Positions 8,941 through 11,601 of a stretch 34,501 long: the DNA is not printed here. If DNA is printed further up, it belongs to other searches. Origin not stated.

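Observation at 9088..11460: AT-rich antisense cargo gene encoding a SIR2 / P-loop NTPase / helical-repeat protein wedged between mor and the late genes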

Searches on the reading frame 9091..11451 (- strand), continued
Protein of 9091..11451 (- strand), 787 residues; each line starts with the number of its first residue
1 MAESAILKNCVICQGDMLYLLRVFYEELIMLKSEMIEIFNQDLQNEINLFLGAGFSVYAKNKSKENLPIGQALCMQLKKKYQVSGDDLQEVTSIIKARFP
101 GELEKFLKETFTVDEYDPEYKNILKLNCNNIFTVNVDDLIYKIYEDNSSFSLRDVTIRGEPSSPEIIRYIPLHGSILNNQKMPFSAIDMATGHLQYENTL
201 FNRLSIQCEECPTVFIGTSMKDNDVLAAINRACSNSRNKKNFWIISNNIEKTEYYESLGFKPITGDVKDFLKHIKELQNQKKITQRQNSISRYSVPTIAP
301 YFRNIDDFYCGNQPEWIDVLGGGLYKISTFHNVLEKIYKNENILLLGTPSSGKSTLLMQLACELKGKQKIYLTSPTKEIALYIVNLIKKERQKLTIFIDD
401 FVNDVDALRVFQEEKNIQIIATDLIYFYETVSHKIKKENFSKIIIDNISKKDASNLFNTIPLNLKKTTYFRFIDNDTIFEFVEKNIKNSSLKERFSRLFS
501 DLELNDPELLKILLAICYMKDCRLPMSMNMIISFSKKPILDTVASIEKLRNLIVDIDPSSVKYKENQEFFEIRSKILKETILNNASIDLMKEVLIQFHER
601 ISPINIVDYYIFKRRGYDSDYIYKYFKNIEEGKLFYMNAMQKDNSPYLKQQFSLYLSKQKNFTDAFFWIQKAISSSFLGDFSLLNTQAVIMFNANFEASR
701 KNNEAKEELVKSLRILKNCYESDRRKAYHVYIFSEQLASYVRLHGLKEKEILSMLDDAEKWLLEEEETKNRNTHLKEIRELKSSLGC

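Call 22: search_solved_structures(query=A3, max_evalue=1, show_alignments=2)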
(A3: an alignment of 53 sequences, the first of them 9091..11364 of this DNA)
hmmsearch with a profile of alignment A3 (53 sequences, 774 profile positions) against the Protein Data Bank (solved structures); distinct sequences matched with E-value up to 1: 207 (the best 60 are shown).
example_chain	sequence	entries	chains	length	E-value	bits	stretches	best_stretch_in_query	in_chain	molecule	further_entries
7uxt_B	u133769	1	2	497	5.4e-11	44.5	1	11-232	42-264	USG protein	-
3cmu_A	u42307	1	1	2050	3.1e-09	38.7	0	324-358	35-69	Protein recA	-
3cmt_A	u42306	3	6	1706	1.1e-07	33.5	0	324-358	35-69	Protein recA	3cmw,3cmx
8zsf_D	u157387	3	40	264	1.4e-06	29.9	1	8-245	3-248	Sir2 family NAD-dependent protein deacetylase | KomC, SIR2 domain protein, NADase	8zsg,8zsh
8wc0_A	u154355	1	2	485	1.5e-06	29.8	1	20-223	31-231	NAD(+) hydrolase ThsA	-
3cmv_A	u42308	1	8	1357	4.9e-06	28.1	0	324-358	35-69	Protein recA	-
9v0g_E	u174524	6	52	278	1.2e-05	26.8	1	8-200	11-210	NAD-dependent protein deacetylase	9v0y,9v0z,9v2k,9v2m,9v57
6ha8_V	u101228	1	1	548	1.8e-05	26.2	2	304-357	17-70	Nucleotide-binding protein ExpZ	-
9xvc_H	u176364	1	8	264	0.00014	23.3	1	8-245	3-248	KomC(H146N), a SIR2-domain NADase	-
8zsi_E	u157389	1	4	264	0.00017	23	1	8-245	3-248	Sir2 family NAD-dependent protein deacetylase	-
4mki_B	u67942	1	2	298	0.00056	21.3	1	310-378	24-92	Energy-coupling factor transporter ATP-binding protein EcfA2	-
9nlj_U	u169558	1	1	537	0.00079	20.8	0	311-349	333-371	Uup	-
7zds_C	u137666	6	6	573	0.0014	19.9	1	314-357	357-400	ATP-binding/permease protein CydC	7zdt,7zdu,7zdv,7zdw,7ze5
7zd5_C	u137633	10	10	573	0.0014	19.9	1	314-357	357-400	ATP-binding/permease protein CydC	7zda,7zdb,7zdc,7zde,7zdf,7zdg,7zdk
7zdr_C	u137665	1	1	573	0.0014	19.9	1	314-357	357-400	ATP-binding/permease protein CydC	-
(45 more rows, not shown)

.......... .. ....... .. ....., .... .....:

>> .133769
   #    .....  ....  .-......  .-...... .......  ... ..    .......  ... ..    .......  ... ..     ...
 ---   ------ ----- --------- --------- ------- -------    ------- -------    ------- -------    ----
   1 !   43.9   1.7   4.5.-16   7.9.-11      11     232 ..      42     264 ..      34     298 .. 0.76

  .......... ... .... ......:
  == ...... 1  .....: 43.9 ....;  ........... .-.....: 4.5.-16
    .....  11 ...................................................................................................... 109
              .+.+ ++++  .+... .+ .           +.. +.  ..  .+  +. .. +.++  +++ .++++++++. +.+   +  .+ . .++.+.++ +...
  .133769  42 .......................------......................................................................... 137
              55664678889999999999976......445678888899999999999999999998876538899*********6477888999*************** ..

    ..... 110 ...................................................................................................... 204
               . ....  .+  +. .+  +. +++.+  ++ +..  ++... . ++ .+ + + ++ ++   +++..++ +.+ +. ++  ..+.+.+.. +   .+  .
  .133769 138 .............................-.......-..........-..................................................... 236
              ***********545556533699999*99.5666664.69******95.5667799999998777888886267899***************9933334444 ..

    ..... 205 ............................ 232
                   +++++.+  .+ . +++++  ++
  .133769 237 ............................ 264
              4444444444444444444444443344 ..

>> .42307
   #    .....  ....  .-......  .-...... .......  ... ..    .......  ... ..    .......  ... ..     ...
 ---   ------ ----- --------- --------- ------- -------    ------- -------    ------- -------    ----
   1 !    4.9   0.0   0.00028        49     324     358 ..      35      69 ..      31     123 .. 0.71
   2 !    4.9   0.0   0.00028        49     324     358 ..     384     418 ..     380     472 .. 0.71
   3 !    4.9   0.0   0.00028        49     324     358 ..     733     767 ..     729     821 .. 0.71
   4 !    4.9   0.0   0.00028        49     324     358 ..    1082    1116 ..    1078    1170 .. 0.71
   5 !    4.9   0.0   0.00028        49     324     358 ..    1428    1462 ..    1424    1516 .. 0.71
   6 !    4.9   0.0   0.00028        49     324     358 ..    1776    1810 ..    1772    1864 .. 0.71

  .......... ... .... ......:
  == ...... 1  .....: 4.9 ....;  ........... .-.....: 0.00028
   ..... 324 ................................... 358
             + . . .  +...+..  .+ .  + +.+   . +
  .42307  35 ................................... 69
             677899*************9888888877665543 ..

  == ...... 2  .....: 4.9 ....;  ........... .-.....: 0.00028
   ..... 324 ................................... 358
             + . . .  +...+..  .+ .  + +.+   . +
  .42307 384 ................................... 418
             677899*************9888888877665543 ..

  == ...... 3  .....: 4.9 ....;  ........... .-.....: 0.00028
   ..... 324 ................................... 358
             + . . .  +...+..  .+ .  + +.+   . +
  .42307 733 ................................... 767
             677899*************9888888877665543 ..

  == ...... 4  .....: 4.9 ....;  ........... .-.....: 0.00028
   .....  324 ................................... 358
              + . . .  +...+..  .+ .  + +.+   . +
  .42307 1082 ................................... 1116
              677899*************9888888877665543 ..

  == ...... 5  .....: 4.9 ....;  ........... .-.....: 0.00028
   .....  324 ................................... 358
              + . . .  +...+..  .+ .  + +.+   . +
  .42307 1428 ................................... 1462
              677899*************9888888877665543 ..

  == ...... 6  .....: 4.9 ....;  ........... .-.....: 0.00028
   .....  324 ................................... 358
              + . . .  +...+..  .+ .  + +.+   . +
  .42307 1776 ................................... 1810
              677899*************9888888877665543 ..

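Call 29: search_protein_families(library=padloc, proteins=[P0074, P0076, P0077, P0080, P0083, P0020, P0062, P0003, P0007], max_evalue=0.01)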
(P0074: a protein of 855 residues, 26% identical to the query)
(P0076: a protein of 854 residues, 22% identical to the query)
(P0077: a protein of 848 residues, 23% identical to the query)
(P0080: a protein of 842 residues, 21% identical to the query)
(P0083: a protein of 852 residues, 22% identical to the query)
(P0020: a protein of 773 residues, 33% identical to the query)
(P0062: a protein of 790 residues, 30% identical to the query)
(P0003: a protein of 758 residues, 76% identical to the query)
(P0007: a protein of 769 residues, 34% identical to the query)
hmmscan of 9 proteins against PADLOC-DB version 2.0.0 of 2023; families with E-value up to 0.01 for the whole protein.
P0074 (855 aa): 3 families
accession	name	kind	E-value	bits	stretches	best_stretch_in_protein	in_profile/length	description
PDLC04140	mad8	-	5.6e-05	20.8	1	369-541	30-128/314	mads_8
PDLC04135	mad3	-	0.00022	18.9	1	353-394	13-50/374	mads_3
PDLC05049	PDC-S59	-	0.0053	13.9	1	587-652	32-96/428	-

P0076 (854 aa): 8 families
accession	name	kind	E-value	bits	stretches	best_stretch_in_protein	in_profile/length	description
PDLC04140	mad8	-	0.0001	19.9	1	370-447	26-70/314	mads_8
PDLC00303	PtuA1|PtuA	-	0.0015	15.7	1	368-407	8-49/386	AAA ATPase domain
PDLC04475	PDC-M16A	-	0.0021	14.7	1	356-399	17-59/721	-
PDLC04476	PDC-M16A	-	0.003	14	1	356-398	10-52/691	-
PDLC02674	DndF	-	0.0037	14.1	1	356-396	39-81/530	DndF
PDLC04135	mad3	-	0.0047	14.5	1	370-392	23-43/374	mads_3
PDLC04957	PDC-S20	-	0.0053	14.3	0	352-398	11-57/446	-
PDLC04958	PDC-S20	-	0.0074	13.6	0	352-406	9-64/458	-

P0077 (848 aa): 0 families

P0080 (842 aa): 3 families
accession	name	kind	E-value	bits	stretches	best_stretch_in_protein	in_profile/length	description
PDLC00407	ThsA1|ThsA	-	0.00013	18.8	1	12-213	15-205/478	STALD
PDLC00409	ThsA1|ThsA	-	0.0054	14.1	0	106-210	106-203/242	STALD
PDLC02372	Nhi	-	0.0089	12.7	0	366-415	195-242/470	-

P0083 (852 aa): 4 families
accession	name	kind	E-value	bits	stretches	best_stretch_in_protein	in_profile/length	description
PDLC00407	ThsA1|ThsA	-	1.5e-05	21.8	1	11-212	14-205/478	STALD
PDLC00409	ThsA1|ThsA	-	1.7e-05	22.3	1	10-211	14-205/242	STALD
PDLC04475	PDC-M16A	-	0.00041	17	1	365-398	31-64/721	-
PDLC00288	PtuA1|PtuA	-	0.0026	14.4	1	347-454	323-433/733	AAA ATPase domain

P0020 (773 aa): 1 family
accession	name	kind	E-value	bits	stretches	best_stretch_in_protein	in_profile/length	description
PDLC04140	mad8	-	0.0012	16.5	1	315-398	18-70/314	mads_8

P0062 (790 aa): 3 families
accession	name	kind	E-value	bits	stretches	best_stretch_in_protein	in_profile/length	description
PDLC00409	ThsA1|ThsA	-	8.4e-10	36.4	1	10-207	15-208/242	STALD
PDLC00407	ThsA1|ThsA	-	1.2e-08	32.1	1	7-204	11-205/478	STALD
PDLC02196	IetA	-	0.002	15.6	0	311-352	100-142/374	-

P0003 (758 aa): 3 families
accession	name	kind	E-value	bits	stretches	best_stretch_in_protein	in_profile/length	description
PDLC04140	mad8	-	2.7e-07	28.4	1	307-380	23-101/314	mads_8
PDLC04135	mad3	-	0.00039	18.1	1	321-451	32-140/374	mads_3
PDLC01515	Csx3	-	0.0087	13.7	0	311-339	6-34/183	"CAS-I,CAS-III; associated"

P0007 (769 aa): 6 families
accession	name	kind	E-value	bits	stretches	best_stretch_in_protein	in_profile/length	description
PDLC00407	ThsA1|ThsA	-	2.6e-09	34.2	1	15-225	20-231/478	STALD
PDLC00409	ThsA1|ThsA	-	8.6e-09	33.1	1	14-220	20-227/242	STALD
PDLC04968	PDC-S25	-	8.7e-09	32.9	1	94-205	134-243/517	-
PDLC02422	PprDinG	-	2.8e-06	23.8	1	325-369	198-242/930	-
PDLC04164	AriA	-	0.0026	15.3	1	321-351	28-58/253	-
PDLC04140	mad8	-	0.0061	14.1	0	323-378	30-84/314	mads_8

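Call 30: search_solved_structures(query=P0076, max_evalue=1, show_alignments=0)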
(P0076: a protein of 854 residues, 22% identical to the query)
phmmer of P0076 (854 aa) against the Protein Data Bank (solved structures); distinct sequences matched with E-value up to 1: 9.
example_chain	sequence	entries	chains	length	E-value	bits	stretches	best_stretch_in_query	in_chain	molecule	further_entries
9jap_A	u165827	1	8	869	6.7e-06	28.1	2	19-210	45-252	SIR2-like domain-containing protein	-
9v0g_E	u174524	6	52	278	0.39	12.3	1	106-208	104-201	NAD-dependent protein deacetylase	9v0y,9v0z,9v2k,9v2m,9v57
1ny1_A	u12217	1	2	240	0.43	12.2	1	429-503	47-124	Probable polysaccharide deacetylase pdaA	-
1w1a_1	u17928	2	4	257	0.49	12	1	429-503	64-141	PROBABLE POLYSACCHARIDE DEACETYLASE PDAA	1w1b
6c2u_A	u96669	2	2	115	0.5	11.9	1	355-410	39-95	phosphate-loop protein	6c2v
1w17_A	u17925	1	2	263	0.52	11.9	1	429-503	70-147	PROBABLE POLYSACCHARIDE DEACETYLASE PDAA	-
8a57_D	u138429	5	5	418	0.6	11.7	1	365-455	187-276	GTPase HflX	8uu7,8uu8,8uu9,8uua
1f48_A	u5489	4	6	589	0.79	11.3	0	359-410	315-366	ARSENITE-TRANSLOCATING ATPASE | ARSENICAL PUMP-DRIVING ATPASE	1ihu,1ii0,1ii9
9nbl_A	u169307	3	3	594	0.98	11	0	349-422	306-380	Arsenite transporter ATPase-like protein,arsA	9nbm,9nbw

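Call 36: find_encoding_contigs(protein=P0021, flank=8000, max_places=2)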
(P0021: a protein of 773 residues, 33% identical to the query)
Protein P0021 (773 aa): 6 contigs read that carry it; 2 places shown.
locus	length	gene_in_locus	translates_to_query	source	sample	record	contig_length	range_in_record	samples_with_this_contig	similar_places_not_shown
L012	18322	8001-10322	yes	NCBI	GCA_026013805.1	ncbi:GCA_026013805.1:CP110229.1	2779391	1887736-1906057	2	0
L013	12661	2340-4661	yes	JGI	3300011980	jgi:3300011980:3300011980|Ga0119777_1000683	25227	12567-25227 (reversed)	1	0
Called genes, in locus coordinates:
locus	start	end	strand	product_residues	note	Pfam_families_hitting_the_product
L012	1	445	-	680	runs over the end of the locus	PF01432:Peptidase_M3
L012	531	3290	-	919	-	PF03030:H_PPase, PF00691:OmpA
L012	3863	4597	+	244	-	PF03099:BPL_LplA_LipB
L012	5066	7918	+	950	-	PF25596:CPSase_L_D1, PF01071:GARS_A (faint), PF02655:ATP-grasp_3 (faint), PF02786:CPSase_L_D2, PF02787:CPSase_L_D3, PF25596:CPSase_L_D1, PF02786:CPSase_L_D2, PF02222:ATP-grasp, +2 more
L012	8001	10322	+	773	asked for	PF13289:SIR2_2, PF25199:nSTAND_NTPase5, PF20720:nSTAND3 (weak)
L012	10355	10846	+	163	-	-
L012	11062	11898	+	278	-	-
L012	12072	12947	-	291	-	-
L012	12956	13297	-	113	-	PF03960:ArsC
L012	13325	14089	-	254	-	PF00392:GntR (weak), PF08220:HTH_DeoR, PF08279:HTH_11, PF00455:DeoRC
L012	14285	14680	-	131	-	PF28557:DUF8439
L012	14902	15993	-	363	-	PF05496:RuvB_N (weak), PF06068:TIP49 (faint), PF13177:DNA_pol3_delta2, PF13604:AAA_30 (weak), PF13401:AAA_22 (weak), PF00004:AAA, PF13173:AAA_14, PF22608:DNAX_ATPase_lid, +2 more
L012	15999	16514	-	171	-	-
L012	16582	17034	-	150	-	PF13650:Asp_protease_2, PF13975:gag-asp_proteas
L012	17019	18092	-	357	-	PF00483:NTP_transferase, PF22640:ManC_GMP_beta-helix (weak)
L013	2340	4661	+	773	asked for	PF13289:SIR2_2, PF25199:nSTAND_NTPase5, PF20720:nSTAND3 (weak)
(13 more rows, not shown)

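Call 37: find_encoding_contigs(protein=P0062, flank=8000, max_places=2)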
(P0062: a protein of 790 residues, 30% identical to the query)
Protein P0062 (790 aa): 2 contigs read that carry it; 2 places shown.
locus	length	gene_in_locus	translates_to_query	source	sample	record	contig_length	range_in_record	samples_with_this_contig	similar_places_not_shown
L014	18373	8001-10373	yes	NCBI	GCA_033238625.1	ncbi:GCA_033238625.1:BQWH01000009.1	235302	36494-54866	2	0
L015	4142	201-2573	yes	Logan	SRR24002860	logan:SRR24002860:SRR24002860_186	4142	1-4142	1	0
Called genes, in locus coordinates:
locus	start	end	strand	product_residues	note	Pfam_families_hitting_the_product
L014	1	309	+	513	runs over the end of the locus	PF01676:Metalloenzyme, PF06415:iPGM_N, PF01663:Phosphodiest (weak)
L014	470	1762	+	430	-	PF03952:Enolase_N, PF00113:Enolase_C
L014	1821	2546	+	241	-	PF13398:Peptidase_M50B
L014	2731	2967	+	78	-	PF03840:SecG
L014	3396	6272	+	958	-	PF00313:CSD (faint), PF08206:OB_RNB, PF17876:CSD2, PF00773:RNB, PF00575:S1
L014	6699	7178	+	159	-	PF01668:SmpB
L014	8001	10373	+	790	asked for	PF13289:SIR2_2, PF20720:nSTAND3 (faint), PF25199:nSTAND_NTPase5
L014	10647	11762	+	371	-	PF01757:Acyl_transf_3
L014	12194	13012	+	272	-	PF20240:DUF6597, PF00165:HTH_AraC (faint)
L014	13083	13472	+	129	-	PF26225:DUF8051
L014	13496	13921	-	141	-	-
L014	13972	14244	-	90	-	-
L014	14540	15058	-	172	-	-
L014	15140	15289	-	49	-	-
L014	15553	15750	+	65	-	-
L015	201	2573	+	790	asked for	PF13289:SIR2_2, PF20720:nSTAND3 (faint), PF25199:nSTAND_NTPase5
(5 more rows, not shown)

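Call 38: find_encoding_contigs(protein=P0015, flank=8000, max_places=2)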
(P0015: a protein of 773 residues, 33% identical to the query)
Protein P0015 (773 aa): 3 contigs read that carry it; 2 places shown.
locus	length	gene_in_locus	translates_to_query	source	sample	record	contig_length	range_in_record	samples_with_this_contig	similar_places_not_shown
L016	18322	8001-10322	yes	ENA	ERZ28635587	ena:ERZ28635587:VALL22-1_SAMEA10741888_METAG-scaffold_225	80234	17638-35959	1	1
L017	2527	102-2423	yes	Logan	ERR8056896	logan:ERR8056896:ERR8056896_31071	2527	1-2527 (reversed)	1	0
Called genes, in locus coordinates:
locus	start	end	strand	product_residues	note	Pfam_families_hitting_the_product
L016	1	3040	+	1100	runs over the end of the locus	PF11028:TMEM260_N, PF28497:DUF8416, PF28495:TMEM260_2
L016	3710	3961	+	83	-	-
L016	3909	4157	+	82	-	-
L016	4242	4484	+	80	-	-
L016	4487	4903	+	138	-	PF01850:PIN, PF13470:PIN_3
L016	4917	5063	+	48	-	-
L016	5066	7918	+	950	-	PF25596:CPSase_L_D1, PF01071:GARS_A (faint), PF02655:ATP-grasp_3 (faint), PF02786:CPSase_L_D2, PF02787:CPSase_L_D3, PF25596:CPSase_L_D1, PF02786:CPSase_L_D2, PF02222:ATP-grasp, +2 more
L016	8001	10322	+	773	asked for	PF13289:SIR2_2, PF25199:nSTAND_NTPase5, PF20720:nSTAND3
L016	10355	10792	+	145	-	-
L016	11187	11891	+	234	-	PF01145:Band_7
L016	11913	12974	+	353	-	PF01341:Glyco_hydro_6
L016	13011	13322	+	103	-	-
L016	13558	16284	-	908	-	PF00690:Cation_ATPase_N, PF00122:E1-E2_ATPase, PF13246:Cation_ATPase, PF00702:Hydrolase, PF08282:Hydrolase_3 (weak), PF00689:Cation_ATPase_C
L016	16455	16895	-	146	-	-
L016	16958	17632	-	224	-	-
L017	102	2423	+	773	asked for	PF13289:SIR2_2, PF25199:nSTAND_NTPase5, PF20720:nSTAND3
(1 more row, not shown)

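Call 39: predict_structure(alignment_id=A3)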
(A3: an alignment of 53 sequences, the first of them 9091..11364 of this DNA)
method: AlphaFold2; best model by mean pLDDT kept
length: 758 residues; sequences in the alignment: 53
mean_pLDDT: 82.5   pTM: 0.57
mean pLDDT of the five models: 82.5, 81.3, 80.5, 80.1, 79.5
residues with pLDDT >= 90: 244; 70-90: 402; 50-70: 93; < 50: 19
segments of 3 or more residues with pLDDT < 50: 161-169, 254-258
pLDDT, mean of each block of 10 residues (from residue 1): 86 87 89 91 88 87 84 85 92 87 88 78 74 74 78 61 43 68 84 60 60 86 82 90 84 49 73 73 80 82 91 89 90 83 84 86 89 86 92 83 79 87 86 81 77 82 77 89 94 87 90 83 64 60 77 89 94 87 87 92 95 91 96 96 87 90 94 92 93 76 90 86 90 72 72 75
secondary structure, 60 per line:
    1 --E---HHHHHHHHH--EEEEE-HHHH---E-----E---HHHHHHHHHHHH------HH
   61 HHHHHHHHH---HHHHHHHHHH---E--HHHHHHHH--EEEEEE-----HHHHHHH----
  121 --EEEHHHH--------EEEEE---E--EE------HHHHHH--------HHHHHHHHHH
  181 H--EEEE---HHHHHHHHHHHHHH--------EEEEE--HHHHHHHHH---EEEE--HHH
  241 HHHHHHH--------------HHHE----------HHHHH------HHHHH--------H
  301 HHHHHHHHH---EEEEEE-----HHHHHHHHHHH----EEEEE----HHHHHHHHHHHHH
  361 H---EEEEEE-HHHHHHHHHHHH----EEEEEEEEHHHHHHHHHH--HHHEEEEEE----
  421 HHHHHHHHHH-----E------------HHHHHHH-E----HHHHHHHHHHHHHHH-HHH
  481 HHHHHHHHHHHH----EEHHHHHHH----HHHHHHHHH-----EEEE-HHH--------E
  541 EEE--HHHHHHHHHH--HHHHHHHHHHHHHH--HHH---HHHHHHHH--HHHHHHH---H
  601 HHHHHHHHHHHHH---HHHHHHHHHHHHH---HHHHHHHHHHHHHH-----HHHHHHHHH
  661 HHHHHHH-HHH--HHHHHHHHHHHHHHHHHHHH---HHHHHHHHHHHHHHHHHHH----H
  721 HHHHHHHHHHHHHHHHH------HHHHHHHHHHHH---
elements in order (helices of 4 or more, strands of 3 or more residues): H7-15 E18-22 H24-27 H41-52 H59-69 H73-82 H89-96 E99-104 H110-116 E123-125 H126-129 E138-142 H157-162 H171-181 E184-187 H191-204 E213-217 H220-228 E232-235 H238-247 H276-280 H287-291 H300-309 E313-318 H324-334 E339-343 H348-361 E365-370 H372-383 E388-395 H396-405 E411-416 H421-430 H449-455 H462-476 H478-492 H499-505 H510-518 E524-527 E540-543 H546-555 H558-571 H580-587 H590-596 H600-613 H617-629 H633-646 H652-667 H674-693 H697-715 H720-737 H744-755
